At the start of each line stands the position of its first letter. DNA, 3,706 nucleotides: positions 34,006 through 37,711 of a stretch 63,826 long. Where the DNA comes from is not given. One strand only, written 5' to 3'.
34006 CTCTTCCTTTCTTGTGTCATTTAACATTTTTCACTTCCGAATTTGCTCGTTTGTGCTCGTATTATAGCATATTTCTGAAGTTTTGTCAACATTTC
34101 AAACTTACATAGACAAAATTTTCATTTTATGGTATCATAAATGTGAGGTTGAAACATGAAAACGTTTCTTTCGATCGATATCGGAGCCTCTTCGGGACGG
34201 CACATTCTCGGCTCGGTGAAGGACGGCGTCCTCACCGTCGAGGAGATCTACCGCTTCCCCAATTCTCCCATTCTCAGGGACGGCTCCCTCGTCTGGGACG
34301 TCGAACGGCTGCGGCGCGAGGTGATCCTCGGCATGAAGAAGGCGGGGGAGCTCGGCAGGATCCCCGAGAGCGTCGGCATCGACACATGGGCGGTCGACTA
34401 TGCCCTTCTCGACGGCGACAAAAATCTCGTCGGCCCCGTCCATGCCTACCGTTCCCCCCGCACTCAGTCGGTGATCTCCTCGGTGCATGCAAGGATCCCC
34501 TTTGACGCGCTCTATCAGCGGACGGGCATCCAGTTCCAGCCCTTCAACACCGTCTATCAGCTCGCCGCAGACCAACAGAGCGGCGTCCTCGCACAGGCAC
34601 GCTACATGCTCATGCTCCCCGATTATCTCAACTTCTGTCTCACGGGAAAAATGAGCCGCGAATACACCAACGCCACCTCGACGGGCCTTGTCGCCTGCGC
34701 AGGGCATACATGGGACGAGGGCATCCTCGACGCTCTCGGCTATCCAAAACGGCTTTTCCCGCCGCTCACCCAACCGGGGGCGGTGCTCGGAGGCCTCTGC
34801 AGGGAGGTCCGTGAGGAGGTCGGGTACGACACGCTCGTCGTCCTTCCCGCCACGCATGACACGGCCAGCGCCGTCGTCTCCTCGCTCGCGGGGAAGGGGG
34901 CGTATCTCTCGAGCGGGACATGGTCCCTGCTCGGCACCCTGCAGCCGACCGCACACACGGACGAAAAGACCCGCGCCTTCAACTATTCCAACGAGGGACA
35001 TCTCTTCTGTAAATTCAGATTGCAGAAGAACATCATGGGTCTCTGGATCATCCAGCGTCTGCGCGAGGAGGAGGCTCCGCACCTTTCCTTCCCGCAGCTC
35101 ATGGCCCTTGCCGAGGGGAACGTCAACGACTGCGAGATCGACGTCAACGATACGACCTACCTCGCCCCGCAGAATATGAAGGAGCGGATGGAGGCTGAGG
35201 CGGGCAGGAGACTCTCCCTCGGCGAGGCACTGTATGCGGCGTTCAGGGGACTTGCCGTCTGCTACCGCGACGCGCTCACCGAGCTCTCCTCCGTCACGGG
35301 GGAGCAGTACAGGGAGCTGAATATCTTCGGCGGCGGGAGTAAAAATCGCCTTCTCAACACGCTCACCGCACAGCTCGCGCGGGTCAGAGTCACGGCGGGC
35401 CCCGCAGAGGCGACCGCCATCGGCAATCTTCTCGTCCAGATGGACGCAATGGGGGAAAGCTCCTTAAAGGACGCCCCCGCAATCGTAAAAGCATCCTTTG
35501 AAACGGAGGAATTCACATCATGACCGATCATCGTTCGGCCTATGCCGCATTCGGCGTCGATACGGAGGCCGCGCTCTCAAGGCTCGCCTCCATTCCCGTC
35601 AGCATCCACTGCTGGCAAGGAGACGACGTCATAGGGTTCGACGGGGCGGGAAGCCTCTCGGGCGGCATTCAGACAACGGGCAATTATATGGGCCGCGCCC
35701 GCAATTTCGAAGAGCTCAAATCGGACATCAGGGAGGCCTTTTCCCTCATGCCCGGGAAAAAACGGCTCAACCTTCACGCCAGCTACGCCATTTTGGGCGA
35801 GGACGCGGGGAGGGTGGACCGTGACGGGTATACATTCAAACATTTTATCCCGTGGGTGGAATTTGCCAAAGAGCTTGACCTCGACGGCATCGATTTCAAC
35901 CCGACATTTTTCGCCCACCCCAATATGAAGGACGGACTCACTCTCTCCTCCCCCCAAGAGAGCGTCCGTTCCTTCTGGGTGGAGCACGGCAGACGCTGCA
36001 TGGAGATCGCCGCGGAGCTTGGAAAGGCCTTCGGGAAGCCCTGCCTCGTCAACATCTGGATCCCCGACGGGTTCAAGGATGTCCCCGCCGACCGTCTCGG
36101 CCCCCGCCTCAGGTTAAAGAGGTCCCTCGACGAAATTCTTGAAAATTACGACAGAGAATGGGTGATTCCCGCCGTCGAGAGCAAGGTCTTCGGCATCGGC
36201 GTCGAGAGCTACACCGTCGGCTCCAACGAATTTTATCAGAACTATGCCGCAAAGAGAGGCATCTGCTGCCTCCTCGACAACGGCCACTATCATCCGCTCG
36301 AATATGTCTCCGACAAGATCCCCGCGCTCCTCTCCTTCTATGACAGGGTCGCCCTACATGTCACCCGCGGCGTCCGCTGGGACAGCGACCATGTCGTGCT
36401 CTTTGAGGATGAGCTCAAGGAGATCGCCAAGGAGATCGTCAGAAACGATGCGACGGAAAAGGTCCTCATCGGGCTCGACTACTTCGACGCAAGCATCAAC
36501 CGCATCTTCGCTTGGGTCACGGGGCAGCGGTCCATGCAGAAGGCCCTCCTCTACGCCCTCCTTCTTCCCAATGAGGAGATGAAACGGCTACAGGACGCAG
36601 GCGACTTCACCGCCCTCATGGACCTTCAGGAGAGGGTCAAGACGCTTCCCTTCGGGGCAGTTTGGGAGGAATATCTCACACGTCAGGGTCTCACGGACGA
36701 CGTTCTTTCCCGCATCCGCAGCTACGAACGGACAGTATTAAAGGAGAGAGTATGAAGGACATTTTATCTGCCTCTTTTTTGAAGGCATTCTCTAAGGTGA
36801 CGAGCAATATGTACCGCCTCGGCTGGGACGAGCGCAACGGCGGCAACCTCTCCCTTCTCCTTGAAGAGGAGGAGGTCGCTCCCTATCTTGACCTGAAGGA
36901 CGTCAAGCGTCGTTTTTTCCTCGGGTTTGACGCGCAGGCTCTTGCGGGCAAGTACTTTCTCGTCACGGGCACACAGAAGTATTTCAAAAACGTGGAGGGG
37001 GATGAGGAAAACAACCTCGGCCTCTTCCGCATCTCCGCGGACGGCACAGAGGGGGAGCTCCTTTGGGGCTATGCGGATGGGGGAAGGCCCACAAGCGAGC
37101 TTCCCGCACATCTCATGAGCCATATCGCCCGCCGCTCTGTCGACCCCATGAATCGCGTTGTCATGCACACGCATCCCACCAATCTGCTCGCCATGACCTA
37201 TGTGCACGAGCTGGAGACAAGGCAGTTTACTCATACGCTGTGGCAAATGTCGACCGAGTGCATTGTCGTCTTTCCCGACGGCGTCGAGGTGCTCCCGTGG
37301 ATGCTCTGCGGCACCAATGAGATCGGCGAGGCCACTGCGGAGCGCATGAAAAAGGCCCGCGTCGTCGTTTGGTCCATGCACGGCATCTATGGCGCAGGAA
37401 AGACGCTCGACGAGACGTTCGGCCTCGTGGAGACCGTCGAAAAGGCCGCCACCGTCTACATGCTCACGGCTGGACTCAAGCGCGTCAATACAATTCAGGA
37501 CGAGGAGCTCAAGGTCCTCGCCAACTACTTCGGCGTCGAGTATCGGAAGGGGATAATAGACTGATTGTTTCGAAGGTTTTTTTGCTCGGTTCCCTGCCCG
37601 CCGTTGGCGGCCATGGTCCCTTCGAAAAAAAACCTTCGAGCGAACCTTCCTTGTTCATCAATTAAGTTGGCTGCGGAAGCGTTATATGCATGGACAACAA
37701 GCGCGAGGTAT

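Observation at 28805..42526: Shared Cys-containing C-terminal tripartite tail on four surface proteins: candidate dedicated sorting signal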

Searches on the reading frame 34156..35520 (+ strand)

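Call 16: search_protein_families(library=pfam, proteins=[window:34156-35520:+], max_evalue=0.001)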
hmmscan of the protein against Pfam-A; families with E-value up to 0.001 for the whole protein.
window:34156-35520:+ (455 aa): 2 families
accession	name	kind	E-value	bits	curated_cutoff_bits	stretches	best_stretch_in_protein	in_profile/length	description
PF00370.27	FGGY_N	-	1.1e-27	97.7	28.8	1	4-241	2-244/245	FGGY family of carbohydrate kinases, N-terminal domain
PF02782.22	FGGY_C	-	2e-18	67.3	27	1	249-430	1-196/198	FGGY family of carbohydrate kinases, C-terminal domain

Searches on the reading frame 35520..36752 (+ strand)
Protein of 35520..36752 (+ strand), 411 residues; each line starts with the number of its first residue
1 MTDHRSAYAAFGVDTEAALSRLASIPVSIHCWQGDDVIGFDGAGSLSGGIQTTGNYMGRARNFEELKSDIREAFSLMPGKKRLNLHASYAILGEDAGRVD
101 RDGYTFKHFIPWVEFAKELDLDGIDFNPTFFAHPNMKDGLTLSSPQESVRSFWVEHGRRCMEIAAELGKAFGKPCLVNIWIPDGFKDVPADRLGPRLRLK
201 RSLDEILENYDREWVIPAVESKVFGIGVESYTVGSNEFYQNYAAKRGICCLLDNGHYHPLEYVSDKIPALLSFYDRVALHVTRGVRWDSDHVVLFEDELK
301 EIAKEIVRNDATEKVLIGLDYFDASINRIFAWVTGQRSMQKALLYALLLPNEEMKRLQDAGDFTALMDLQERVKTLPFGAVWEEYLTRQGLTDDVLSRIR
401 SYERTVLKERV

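Call 16: search_protein_families(library=pfam, proteins=[window:35520-36752:+], max_evalue=0.001)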
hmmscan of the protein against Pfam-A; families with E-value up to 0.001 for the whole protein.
window:35520-36752:+ (411 aa): 1 family
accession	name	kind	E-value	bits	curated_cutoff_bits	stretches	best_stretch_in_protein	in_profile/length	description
PF06134.17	RhaA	-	9.3e-166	552.6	22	1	5-410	11-417/417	L-rhamnose isomerase (RhaA)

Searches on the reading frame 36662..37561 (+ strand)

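Call 16: search_protein_families(library=pfam, proteins=[window:36662-37561:+], max_evalue=0.001)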
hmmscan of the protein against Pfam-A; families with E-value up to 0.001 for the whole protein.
window:36662-37561:+ (300 aa): 1 family
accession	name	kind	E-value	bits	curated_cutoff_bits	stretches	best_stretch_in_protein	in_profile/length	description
PF00596.27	Aldolase_II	-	6.8e-27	95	22.2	1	45-266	5-182/183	Class II Aldolase and Adducin N-terminal domain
